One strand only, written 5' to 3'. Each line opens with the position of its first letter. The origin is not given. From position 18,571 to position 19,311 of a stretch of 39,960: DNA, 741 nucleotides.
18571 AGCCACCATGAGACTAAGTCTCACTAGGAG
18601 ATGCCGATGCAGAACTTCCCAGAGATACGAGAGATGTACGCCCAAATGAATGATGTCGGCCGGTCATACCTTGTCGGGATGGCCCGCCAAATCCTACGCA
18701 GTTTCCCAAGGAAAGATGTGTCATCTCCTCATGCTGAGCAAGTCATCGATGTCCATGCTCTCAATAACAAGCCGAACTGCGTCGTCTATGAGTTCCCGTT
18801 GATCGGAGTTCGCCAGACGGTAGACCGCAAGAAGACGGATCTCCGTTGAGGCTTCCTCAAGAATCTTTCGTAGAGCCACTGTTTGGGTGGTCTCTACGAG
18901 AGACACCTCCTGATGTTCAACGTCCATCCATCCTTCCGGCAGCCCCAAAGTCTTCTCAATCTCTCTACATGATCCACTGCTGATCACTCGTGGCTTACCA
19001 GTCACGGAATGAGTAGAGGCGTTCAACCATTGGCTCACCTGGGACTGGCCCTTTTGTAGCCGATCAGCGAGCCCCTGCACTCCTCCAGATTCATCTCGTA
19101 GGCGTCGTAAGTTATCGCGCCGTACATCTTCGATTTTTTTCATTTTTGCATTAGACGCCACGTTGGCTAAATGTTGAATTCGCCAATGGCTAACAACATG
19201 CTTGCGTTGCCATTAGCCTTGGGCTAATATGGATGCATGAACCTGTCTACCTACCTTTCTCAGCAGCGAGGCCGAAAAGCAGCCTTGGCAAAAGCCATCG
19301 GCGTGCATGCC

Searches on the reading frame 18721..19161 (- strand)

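Call 88: search_protein_families(library=pfam, proteins=[window:18721-19161:-], max_evalue=0.01)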
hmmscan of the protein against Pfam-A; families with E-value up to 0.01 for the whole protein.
window:18721-19161:- (146 aa): 1 family
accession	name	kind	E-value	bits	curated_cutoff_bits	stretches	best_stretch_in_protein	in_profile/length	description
PF15943.11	YdaS_toxin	-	0.0058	16.9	30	0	22-70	5-45/65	Bacterial toxin YdaS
